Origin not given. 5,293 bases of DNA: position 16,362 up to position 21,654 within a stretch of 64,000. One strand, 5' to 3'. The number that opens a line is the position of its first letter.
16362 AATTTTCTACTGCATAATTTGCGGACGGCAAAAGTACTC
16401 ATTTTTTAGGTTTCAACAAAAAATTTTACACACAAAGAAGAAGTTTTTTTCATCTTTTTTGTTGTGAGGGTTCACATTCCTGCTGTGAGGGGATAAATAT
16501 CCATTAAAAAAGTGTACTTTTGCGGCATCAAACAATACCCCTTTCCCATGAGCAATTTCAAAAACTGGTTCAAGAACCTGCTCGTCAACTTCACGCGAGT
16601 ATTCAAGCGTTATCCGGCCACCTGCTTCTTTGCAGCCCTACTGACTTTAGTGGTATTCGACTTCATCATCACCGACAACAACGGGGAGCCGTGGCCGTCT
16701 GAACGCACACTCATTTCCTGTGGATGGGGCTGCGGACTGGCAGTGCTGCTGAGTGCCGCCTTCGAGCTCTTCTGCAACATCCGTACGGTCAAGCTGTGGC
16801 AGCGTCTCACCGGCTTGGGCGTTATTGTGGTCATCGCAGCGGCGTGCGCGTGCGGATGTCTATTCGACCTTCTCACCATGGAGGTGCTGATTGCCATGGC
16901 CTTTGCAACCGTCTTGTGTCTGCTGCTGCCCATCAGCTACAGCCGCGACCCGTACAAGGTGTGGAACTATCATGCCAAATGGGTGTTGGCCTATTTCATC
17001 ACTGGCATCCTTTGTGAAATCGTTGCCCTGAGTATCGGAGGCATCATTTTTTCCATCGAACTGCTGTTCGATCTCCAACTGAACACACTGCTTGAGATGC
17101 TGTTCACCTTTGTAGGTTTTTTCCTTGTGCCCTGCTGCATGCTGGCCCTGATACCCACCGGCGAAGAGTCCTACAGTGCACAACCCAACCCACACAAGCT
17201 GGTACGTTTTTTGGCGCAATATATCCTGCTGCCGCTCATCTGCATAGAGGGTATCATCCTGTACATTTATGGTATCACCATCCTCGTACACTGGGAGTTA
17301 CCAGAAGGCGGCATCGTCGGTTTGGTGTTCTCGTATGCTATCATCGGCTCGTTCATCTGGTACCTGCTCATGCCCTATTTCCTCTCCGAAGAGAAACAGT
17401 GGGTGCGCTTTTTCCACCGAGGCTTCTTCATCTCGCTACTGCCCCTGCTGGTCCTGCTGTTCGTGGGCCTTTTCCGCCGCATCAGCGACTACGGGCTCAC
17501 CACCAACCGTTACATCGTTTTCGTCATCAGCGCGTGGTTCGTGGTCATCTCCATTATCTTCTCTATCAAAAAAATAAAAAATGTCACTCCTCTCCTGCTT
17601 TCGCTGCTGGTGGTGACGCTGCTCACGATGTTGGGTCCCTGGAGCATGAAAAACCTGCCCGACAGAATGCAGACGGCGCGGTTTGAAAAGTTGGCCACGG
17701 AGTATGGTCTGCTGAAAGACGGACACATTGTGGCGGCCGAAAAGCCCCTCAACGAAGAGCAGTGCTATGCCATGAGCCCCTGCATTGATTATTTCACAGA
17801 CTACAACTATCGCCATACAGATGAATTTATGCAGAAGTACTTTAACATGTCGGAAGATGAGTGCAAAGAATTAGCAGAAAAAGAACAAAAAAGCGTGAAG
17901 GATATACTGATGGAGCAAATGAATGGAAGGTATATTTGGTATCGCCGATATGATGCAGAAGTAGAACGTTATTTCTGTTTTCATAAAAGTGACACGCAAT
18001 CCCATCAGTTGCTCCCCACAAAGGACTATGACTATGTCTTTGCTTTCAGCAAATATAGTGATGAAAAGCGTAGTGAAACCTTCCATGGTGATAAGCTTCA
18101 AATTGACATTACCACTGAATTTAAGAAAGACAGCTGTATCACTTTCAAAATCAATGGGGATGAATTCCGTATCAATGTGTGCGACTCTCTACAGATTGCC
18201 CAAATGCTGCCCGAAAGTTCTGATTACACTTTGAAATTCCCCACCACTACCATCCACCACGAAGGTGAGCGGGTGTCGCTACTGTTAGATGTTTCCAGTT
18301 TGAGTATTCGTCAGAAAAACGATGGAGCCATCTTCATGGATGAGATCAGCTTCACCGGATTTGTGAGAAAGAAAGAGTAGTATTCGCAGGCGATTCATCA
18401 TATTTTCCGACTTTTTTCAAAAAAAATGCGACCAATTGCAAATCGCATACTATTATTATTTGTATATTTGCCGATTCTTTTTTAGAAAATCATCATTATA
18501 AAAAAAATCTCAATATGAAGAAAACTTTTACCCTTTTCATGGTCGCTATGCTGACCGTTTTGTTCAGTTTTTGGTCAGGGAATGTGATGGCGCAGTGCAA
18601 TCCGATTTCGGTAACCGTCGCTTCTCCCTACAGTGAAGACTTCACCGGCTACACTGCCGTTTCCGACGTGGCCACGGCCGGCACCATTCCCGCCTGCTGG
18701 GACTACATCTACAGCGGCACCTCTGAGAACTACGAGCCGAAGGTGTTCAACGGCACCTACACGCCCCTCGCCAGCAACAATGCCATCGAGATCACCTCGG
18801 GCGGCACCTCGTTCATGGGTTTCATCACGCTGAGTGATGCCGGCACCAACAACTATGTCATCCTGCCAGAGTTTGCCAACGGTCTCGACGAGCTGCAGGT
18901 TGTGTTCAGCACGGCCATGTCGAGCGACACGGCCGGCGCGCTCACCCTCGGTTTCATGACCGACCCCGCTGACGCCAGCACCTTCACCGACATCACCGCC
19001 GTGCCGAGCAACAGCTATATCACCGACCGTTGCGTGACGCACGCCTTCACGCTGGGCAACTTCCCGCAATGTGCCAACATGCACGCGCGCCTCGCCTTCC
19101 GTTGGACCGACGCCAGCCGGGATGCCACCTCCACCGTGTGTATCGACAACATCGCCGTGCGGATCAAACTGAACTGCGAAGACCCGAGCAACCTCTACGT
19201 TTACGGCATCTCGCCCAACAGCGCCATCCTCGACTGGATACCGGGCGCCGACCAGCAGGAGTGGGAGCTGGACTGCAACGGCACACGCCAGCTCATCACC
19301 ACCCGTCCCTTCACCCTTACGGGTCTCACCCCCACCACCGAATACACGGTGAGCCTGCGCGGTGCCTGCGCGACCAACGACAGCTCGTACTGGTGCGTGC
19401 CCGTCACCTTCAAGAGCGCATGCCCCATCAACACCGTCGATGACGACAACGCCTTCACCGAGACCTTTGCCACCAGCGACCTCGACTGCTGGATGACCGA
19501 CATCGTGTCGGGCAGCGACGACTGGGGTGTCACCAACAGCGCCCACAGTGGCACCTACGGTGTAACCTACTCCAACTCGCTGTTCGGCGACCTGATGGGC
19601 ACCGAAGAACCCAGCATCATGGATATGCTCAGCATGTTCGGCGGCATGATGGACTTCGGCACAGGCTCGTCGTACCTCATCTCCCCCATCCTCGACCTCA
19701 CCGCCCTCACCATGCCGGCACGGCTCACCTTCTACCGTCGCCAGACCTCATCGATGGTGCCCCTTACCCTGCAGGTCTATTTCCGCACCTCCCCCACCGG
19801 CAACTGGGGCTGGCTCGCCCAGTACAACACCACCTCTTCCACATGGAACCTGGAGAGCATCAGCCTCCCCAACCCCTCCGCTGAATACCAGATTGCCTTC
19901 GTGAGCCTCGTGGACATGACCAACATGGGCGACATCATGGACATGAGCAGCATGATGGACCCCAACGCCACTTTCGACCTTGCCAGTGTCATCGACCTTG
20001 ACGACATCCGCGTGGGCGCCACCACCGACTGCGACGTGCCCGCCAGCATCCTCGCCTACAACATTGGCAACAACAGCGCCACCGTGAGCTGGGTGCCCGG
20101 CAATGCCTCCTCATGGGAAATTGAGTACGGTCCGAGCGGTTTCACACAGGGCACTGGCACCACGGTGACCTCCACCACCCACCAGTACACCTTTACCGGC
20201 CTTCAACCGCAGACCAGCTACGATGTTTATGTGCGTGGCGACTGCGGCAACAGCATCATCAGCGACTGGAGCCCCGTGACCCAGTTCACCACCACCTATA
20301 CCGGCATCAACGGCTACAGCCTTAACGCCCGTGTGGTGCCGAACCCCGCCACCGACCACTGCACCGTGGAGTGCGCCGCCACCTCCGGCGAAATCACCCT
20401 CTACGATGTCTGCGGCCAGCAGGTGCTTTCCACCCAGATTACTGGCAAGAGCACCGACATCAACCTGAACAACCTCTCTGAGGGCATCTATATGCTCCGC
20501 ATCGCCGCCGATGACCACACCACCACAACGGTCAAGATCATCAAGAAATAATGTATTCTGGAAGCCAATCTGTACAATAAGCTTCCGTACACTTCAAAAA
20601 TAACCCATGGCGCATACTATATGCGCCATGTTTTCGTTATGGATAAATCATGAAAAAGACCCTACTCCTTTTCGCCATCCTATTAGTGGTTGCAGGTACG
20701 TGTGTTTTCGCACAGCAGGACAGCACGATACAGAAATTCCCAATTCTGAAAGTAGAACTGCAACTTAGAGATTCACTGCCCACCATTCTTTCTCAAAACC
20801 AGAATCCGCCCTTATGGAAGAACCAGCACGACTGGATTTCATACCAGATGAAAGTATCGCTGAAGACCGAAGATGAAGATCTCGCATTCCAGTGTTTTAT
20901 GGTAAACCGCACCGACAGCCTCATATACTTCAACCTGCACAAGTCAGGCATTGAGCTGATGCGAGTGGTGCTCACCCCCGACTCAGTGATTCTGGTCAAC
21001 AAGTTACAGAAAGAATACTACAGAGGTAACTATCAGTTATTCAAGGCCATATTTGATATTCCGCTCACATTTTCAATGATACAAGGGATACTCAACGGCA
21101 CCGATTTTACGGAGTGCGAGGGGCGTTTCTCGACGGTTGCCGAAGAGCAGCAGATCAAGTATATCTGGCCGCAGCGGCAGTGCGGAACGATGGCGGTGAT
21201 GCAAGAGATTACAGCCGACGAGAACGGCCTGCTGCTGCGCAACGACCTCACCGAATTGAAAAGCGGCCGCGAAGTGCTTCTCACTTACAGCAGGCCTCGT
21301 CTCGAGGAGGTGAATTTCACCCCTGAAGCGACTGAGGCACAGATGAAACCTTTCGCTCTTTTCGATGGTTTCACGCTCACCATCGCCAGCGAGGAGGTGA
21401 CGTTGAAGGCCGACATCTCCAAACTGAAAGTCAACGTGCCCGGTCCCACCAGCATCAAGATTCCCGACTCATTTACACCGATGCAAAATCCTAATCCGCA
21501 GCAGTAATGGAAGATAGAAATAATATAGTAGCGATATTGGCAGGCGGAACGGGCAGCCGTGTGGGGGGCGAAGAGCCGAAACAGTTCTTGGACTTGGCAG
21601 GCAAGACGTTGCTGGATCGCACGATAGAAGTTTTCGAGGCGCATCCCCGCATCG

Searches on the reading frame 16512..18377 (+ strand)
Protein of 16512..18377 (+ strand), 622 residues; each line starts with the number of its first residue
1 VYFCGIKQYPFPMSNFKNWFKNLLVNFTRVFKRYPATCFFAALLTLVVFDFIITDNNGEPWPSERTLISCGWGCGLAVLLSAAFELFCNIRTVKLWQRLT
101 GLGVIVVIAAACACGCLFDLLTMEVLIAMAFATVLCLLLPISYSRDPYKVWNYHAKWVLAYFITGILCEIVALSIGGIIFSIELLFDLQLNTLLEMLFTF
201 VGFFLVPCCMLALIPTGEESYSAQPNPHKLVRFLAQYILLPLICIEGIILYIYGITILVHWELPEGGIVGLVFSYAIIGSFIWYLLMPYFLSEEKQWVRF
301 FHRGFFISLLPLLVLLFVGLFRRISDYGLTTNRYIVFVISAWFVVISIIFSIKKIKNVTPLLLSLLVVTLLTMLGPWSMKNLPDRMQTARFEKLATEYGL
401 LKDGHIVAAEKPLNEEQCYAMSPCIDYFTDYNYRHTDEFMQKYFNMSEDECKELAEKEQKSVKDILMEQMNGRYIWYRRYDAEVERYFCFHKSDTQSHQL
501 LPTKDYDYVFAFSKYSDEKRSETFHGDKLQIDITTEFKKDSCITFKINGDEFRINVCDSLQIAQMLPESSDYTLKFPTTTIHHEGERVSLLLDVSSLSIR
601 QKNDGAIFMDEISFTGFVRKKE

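Call 28: search_protein_families(library=pfam, proteins=[window:16512-18377:+], max_evalue=0.00001)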
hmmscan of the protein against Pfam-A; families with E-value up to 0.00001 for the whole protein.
window:16512-18377:+ (622 aa): 1 family
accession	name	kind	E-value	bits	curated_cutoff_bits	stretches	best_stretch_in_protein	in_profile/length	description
PF13687.11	DUF4153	-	3e-15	56.7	27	1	42-375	5-330/373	Domain of unknown function (DUF4153)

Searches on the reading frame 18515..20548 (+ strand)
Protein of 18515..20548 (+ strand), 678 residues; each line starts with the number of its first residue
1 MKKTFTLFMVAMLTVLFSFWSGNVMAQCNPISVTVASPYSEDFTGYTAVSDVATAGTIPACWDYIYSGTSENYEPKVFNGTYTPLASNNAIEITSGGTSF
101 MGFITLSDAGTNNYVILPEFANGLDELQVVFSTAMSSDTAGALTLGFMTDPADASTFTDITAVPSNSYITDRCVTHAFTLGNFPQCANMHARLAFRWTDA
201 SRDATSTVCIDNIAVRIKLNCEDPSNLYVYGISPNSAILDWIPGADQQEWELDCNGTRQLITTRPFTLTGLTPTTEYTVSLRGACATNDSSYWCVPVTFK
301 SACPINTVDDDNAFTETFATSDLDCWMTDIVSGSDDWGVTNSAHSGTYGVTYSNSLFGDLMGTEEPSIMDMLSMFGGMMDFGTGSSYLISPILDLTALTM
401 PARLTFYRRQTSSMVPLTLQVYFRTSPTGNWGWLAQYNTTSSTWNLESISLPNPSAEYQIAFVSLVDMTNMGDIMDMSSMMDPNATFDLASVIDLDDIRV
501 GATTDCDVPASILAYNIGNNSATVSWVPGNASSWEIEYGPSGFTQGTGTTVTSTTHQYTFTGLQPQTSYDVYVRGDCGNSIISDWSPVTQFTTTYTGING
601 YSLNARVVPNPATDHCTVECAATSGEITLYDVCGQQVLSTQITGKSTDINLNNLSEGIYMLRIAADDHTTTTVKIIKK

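Call 28: search_protein_families(library=pfam, proteins=[window:18515-20548:+], max_evalue=0.00001)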
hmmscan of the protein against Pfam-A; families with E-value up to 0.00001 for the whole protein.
window:18515-20548:+ (678 aa): 3 families
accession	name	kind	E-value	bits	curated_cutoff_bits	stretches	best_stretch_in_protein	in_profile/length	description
PF00041.27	fn3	-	1.6e-16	60.7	25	1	509-590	3-82/84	Fibronectin type III domain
PF18962.6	Por_Secre_tail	-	8.6e-13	48.8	27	1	609-676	3-74/75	Secretion system C-terminal sorting domain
PF16656.11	Pur_ac_phosph_N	-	6.5e-09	36.7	30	1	519-593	12-93/93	Purple acid Phosphatase, N-terminal domain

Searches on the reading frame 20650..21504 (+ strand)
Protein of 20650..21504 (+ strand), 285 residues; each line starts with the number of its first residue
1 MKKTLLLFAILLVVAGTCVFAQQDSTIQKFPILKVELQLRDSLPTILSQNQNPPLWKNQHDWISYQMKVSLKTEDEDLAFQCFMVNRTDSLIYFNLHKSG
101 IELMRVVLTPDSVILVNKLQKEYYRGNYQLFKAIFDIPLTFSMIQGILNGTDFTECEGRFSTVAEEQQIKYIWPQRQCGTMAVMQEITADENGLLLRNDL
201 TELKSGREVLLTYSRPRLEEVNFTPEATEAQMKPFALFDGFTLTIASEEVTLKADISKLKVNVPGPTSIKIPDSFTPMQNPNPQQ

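Call 28: search_protein_families(library=pfam, proteins=[window:20650-21504:+], max_evalue=0.00001)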
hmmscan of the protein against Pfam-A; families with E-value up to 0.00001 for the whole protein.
window:20650-21504:+ (285 aa): 1 family
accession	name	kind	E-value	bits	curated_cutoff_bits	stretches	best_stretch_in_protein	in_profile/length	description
PF14125.13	DUF4292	-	1.8e-17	64.1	23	1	61-274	5-205/209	Domain of unknown function (DUF4292)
